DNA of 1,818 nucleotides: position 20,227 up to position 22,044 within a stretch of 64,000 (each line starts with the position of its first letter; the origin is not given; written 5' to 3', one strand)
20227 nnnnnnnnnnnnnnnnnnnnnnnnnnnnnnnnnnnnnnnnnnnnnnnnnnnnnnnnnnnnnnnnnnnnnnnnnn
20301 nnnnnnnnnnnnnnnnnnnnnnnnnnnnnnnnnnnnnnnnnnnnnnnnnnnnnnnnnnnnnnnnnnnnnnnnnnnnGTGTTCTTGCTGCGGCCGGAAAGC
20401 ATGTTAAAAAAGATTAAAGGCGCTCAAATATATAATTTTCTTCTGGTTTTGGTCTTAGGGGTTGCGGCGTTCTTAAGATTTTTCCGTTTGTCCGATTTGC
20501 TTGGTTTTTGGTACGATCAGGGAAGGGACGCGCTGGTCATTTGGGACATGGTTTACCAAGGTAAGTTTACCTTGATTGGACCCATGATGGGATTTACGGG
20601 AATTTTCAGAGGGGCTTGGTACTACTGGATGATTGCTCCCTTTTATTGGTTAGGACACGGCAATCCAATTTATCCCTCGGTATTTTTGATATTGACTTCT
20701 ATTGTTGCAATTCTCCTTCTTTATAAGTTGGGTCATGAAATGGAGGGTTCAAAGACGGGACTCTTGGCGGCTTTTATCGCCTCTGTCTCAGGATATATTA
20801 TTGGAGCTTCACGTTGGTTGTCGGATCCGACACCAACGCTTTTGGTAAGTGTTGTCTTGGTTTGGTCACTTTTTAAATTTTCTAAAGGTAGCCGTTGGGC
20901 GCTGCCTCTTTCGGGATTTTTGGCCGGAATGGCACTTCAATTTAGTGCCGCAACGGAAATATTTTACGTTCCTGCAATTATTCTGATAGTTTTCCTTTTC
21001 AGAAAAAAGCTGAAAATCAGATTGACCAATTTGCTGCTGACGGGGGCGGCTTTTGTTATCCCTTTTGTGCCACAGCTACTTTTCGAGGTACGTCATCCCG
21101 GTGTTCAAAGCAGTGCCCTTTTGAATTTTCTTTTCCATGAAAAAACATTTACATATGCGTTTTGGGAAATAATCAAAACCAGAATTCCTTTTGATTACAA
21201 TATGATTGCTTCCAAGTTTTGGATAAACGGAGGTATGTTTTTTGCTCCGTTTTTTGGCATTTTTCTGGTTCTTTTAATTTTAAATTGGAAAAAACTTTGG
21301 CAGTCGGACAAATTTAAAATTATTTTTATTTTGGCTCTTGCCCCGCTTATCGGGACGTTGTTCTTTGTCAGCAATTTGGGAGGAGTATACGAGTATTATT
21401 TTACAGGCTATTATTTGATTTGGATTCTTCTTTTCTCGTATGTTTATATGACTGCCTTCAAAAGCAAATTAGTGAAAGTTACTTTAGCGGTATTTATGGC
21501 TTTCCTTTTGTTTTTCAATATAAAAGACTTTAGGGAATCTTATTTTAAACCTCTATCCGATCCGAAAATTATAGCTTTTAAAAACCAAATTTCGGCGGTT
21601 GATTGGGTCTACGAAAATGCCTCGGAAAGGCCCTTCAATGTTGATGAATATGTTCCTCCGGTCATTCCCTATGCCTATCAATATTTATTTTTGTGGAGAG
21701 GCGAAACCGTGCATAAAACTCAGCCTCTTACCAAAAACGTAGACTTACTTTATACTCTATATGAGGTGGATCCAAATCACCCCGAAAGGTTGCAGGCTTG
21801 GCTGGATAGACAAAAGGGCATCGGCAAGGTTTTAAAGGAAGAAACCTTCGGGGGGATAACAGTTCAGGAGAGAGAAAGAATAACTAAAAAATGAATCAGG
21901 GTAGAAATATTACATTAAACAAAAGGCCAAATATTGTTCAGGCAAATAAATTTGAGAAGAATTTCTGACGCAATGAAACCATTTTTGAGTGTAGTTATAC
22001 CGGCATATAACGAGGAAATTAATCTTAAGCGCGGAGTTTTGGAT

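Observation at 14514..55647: A 41-kb surface-glycosylation island with 19 polytopic GT-C-like membrane proteins, 11 GT2/GT4 enzymes and a Wzx flippase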

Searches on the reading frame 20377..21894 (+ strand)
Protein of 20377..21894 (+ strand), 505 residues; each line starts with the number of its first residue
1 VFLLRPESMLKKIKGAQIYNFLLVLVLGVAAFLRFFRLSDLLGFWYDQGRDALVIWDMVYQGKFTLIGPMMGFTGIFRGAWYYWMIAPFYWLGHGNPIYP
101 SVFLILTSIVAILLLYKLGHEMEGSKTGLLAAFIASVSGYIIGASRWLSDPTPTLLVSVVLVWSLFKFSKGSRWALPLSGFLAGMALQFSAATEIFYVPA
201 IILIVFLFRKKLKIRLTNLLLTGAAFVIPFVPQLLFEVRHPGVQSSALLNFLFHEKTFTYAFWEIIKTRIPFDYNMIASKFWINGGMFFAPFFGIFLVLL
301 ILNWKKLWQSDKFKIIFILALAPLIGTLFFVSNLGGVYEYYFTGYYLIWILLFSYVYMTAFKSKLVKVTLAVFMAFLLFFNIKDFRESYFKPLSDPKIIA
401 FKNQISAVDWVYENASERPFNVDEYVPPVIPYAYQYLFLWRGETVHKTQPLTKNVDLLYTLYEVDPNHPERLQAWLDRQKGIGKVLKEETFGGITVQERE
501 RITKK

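Call 3: search_protein_families(library=pfam, proteins=[window:20377-21894:+], max_evalue=0.01)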
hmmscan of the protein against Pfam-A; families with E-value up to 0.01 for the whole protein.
window:20377-21894:+ (505 aa): 1 family
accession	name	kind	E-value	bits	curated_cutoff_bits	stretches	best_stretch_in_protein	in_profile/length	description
PF13231.12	PMT_2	-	2.2e-08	34.9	26.1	1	83-234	7-158/160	Dolichyl-phosphate-mannose-protein mannosyltransferase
